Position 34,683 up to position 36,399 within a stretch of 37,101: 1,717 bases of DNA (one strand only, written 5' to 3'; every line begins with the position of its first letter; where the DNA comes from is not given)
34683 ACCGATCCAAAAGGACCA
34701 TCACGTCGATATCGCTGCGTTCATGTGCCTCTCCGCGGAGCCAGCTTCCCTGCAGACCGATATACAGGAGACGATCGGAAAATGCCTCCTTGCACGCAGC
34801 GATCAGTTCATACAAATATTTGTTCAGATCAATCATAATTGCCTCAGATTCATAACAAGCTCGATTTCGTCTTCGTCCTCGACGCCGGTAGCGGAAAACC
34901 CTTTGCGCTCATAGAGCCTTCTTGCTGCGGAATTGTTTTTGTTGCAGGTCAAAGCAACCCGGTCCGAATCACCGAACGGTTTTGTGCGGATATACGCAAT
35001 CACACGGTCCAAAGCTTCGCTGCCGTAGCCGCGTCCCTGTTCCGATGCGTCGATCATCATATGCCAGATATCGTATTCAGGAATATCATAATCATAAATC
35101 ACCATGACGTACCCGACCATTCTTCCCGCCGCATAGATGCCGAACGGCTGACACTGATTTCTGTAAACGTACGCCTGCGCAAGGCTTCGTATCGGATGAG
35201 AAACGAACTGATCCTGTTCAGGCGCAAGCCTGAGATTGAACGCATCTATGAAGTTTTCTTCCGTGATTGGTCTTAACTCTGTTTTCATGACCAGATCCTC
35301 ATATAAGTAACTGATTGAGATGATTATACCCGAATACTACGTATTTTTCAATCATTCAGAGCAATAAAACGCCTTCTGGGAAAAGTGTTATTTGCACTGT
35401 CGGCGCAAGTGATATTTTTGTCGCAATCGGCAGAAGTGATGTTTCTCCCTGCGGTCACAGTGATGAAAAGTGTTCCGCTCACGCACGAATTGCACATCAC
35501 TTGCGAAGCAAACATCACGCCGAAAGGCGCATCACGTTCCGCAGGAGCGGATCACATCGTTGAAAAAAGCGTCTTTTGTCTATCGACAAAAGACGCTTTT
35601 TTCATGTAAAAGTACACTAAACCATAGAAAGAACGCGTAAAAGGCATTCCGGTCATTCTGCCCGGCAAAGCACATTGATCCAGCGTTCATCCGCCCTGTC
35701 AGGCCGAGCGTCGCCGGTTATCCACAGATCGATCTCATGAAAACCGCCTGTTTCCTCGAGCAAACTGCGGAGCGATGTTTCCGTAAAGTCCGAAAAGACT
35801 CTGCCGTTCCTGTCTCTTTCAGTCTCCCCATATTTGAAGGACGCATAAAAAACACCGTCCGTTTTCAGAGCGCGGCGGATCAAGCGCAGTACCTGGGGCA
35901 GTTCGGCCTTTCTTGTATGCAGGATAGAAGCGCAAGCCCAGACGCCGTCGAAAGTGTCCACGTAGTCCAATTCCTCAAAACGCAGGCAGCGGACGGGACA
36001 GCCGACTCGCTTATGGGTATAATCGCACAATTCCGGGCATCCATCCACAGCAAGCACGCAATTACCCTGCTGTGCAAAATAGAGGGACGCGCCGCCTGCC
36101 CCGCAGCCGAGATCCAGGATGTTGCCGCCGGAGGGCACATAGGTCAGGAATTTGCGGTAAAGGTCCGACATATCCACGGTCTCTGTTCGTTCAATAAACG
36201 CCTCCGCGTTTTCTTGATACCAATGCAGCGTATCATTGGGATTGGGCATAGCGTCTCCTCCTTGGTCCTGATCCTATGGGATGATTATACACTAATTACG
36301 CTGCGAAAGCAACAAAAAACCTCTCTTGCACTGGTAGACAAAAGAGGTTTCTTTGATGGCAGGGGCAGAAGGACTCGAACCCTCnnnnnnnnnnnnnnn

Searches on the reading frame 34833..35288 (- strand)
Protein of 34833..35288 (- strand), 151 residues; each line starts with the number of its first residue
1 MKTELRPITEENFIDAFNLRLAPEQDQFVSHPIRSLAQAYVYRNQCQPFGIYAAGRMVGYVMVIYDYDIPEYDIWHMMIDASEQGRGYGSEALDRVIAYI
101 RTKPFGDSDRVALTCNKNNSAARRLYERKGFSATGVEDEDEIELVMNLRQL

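Call 10: search_protein_families(library=pfam, proteins=[window:34833-35288:-])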
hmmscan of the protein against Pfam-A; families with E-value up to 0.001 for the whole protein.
window:34833-35288:- (151 aa): 6 families
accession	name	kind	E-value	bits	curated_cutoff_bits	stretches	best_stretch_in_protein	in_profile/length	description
PF00583.31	Acetyltransf_1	-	1.1e-14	55.1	20.7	1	29-131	17-116/116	Acetyltransferase (GNAT) family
PF13302.13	Acetyltransf_3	-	3.2e-11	44.5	25.4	1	4-131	3-137/138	Acetyltransferase (GNAT) domain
PF13508.13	Acetyltransf_7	-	1.7e-09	38.3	27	1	51-132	8-83/84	Acetyltransferase (GNAT) domain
PF13673.13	Acetyltransf_10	-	1.8e-09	38.1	23.6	1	40-140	25-116/128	Acetyltransferase (GNAT) domain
PF08445.16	FR47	-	0.00016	22.1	22.1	1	74-133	24-79/86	FR47-like protein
PF13523.12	Acetyltransf_8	-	0.00026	21.1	27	1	67-134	73-140/145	Acetyltransferase (GNAT) domain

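Call 24: list_cluster_members(proteins=[window:34833-35288:-, window:35653-36249:-, window:34174-34836:-, window:33306-34034:-, window:5537-6556:-, window:12723-13616:+, window:1993-2853:+, window:21914-22408:+, window:32198-33016:+, window:25745-27781:+])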
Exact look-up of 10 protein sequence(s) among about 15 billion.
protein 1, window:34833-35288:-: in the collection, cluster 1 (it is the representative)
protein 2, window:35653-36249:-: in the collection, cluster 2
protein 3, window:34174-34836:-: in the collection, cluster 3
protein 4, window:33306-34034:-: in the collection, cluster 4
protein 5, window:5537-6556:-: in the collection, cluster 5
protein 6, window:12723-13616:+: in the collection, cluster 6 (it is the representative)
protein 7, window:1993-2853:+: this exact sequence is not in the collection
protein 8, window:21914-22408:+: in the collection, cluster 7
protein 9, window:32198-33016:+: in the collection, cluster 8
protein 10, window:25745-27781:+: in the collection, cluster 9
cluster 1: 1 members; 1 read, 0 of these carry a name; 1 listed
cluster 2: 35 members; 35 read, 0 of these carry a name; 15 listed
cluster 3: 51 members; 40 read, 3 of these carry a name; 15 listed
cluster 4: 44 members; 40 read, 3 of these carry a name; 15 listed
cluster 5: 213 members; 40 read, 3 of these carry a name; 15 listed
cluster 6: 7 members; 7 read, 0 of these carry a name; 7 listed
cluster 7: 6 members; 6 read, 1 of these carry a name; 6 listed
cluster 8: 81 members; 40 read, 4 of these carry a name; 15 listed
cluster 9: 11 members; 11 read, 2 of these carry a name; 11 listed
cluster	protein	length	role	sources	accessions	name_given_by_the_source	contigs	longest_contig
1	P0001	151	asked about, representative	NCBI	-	-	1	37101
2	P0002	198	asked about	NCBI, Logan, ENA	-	-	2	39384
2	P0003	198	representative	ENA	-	-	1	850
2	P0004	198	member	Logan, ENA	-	-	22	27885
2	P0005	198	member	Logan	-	-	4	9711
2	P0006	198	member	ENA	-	-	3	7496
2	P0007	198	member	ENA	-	-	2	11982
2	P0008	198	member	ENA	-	-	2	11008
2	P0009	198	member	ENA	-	-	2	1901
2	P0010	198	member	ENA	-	-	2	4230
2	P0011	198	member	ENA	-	-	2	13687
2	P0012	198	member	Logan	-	-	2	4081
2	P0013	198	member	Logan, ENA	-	-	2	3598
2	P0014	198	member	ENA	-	-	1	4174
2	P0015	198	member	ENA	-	-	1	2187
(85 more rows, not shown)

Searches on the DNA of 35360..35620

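Call 54: search_rna_families(source=window, start=35360, end=35620, threshold=evalue, max_evalue=10)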
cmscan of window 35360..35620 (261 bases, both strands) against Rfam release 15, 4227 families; matches with E-value up to 10: 12.
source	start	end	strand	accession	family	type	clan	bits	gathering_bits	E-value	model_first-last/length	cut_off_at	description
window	35562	35604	+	RF04248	MIR7486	Gene; miRNA;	-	25.9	67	0.014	1-87/87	no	MIR7486 microRNA precursor family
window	35561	35603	-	RF04248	MIR7486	Gene; miRNA;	-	25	67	0.023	1-87/87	no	MIR7486 microRNA precursor family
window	35568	35620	-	RF02634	EF3314_EF3315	Gene; sRNA;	-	24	100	0.001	89-141/141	5'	Enterococcus sRNA EF3314_EF3315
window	35489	35562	-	RF01706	Gut-1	Gene; sRNA;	-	21.6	50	0.043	1-77/77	no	Gut-1 RNA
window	35558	35609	+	RF03731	mir-7371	Gene; miRNA;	-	20.1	62.6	0.32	1-59/59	no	mir-7371 microRNA precursor family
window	35565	35605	-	RF01459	rliE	Gene; sRNA;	-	18.7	90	0.56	139-182/222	no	Listeria sRNA rliE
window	35561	35608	+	RF04343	Plastid-psbA-2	Cis-reg;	CL00153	17.9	55.8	0.63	1-60/60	no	Plastid-psbA-2 3UTR RNA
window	35565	35600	-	RF00898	mir-242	Gene; miRNA;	-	17.7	54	0.5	1-77/77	no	mir-242 microRNA precursor family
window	35485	35604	-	RF03155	TD-1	Cis-reg;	CL00124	17.1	64.5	1.4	1-120/120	no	TD-1 RNA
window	35457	35493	+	RF02478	GlsR10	Gene; snRNA; snoRNA; CD-box;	-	15.9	75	0.93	1-68/68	no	Small nucleolar RNA GlsR10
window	35558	35607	+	RF00709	mir-455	Gene; miRNA;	-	14.3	70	1.5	1-84/84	no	mir-455 microRNA precursor family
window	35388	35536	+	RF01399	isrQ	Gene; sRNA;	-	11.5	50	7.7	1-162/162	no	isrQ Hfq binding RNA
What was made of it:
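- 35385..35555 (.): Second array in the same contig, with canonical Gut-1 layout and a different tag: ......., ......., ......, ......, then centre, then CATCAC x3 and GATCAC. Rfam Gut-1 match 35489-35562 (-), 21.6 bits, E 0.043 (call 54).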

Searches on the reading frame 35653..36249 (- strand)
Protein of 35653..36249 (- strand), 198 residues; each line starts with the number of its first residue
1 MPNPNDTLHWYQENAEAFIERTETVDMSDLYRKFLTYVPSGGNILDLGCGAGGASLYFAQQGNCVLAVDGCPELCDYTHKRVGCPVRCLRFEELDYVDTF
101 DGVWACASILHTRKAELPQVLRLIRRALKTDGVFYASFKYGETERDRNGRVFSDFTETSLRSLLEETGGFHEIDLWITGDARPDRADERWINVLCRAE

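Call 10: search_protein_families(library=pfam, proteins=[window:35653-36249:-])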
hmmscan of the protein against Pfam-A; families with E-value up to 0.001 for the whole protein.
window:35653-36249:- (198 aa): 5 families
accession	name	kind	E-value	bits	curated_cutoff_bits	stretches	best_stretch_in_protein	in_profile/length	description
PF13649.12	Methyltransf_25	-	3.4e-14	53.7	27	1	44-132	1-97/97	Methyltransferase domain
PF08241.18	Methyltransf_11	-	2.8e-13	50.7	21.2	1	45-135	1-94/95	Methyltransferase domain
PF08242.18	Methyltransf_12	-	1.2e-08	36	30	1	45-134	1-98/98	Methyltransferase domain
PF13489.12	Methyltransf_23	-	7.6e-08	32.7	27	1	26-167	8-157/164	Methyltransferase domain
PF13847.12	Methyltransf_31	-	4.9e-06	26.7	27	1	40-137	3-110/145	Methyltransferase domain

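Call 26: find_encoding_contigs(protein=window:35653-36249:-, flank=10000, max_places=10)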
Protein window:35653-36249:- (198 aa): 3 contigs read that carry it; 3 places shown.
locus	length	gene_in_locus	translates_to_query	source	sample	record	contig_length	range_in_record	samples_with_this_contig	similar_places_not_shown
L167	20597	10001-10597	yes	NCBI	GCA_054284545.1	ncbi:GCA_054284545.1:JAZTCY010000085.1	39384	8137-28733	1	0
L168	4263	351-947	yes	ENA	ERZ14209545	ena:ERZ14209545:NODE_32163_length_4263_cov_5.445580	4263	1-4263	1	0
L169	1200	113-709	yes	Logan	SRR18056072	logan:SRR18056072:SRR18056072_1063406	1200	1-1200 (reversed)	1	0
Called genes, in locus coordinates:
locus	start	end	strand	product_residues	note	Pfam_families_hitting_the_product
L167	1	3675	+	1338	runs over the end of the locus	PF02811:PHP, PF00929:RNase_T, PF16473:Rv2179c-like (weak), PF07733:DNA_pol3_alpha, PF17657:DNA_pol3_finger, PF14579:HHH_6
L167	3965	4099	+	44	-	-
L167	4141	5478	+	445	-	PF04055:Radical_SAM, PF13353:Fer4_12 (weak)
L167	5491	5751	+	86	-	PF05402:PqqD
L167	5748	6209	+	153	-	-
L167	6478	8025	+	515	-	PF12072:RNase_Y_N, PF00013:KH_1 (weak), PF08668:HDOD (faint), PF01966:HD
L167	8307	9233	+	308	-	PF01244:Peptidase_M19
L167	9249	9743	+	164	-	-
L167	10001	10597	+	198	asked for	PF13489:Methyltransf_23 (weak), PF13649:Methyltransf_25, PF13847:Methyltransf_31 (weak), PF08241:Methyltransf_11, PF08242:Methyltransf_12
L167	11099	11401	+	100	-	-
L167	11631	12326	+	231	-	PF04237:YjbR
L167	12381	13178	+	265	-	PF01764:Lipase_3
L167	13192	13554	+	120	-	PF01541:GIY-YIG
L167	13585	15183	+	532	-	PF03323:GerA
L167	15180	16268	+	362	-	PF03845:Spore_permease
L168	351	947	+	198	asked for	PF13489:Methyltransf_23 (weak), PF13649:Methyltransf_25, PF13847:Methyltransf_31 (weak), PF08241:Methyltransf_11, PF08242:Methyltransf_12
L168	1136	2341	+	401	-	PF01553:Acyltransferase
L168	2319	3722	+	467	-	PF03616:Glt_symporter (weak)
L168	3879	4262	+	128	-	?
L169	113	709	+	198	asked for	PF13489:Methyltransf_23 (weak), PF13649:Methyltransf_25, PF13847:Methyltransf_31 (weak), PF08241:Methyltransf_11, PF08242:Methyltransf_12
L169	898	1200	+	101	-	?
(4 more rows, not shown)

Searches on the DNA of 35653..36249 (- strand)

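Call 78: search_rna_families(source=L167, start=10640, end=10900, threshold=evalue, max_evalue=1, show_alignments=1)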
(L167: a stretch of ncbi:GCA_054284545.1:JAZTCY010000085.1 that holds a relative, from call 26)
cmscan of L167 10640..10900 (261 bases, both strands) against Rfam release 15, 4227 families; matches with E-value up to 1: 12.
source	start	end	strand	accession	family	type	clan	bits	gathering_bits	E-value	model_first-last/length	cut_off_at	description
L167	10687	10761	+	RF01706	Gut-1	Gene; sRNA;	-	36.6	50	6.8e-06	1-77/77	no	Gut-1 RNA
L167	10657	10716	-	RF00512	Leu_leader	Cis-reg; leader;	-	23.8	50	0.006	1-148/148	no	Leucine operon leader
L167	10657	10686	-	RF02066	STnc320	Gene; sRNA;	-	22.5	50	0.036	20-49/55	no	Salmonella enterica sRNA STnc320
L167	10660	10754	-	RF02144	rsmX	Gene;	CL00106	21.5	56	0.036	1-114/114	no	rsmX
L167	10640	10692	+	RF02066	STnc320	Gene; sRNA;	-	20.3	50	0.12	1-55/55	no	Salmonella enterica sRNA STnc320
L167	10640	10689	+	RF00506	Thr_leader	Cis-reg; leader;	-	19.4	55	0.17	59-118/118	5'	Threonine operon leader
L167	10656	10717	-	RF00506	Thr_leader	Cis-reg; leader;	-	19.1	55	0.2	1-118/118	no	Threonine operon leader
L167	10831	10874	-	RF01648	ceN65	Gene; snRNA; snoRNA; CD-box;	-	18.8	48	0.079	1-65/65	no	Caenorhabditis snoRNA ceN65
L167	10660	10724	-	RF01394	isrK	Gene; sRNA;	-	16.1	50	0.22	1-77/77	no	isrK Hfq binding RNA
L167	10640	10688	+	RF00512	Leu_leader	Cis-reg; leader;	-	15.9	50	0.65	100-148/148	5'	Leucine operon leader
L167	10811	10867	-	RF01143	sR16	Gene; snRNA; snoRNA; CD-box;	-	15.6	70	0.97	1-53/53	no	Small nucleolar RNA sR16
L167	10640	10685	+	RF01394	isrK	Gene; sRNA;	-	14.6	50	0.55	29-77/77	5'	isrK Hfq binding RNA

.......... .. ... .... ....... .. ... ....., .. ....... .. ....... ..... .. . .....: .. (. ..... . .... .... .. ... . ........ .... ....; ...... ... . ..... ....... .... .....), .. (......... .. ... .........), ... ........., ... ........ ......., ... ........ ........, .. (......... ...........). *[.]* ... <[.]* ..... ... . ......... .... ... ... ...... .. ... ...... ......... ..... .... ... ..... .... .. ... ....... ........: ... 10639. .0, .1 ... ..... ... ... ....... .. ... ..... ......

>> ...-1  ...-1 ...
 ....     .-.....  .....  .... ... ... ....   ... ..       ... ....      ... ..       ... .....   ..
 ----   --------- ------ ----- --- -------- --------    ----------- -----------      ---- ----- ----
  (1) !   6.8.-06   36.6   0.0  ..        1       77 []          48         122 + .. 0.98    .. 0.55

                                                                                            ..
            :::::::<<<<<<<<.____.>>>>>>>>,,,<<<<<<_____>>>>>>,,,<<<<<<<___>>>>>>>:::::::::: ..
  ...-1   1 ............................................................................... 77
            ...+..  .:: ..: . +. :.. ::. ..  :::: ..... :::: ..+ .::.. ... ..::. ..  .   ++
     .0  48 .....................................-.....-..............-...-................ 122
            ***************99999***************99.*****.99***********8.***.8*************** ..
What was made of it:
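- On Gut-1 RNA motif (RF01706): L167 is significant but below threshold (36.6 bits, E 6.8e-6; call 78).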
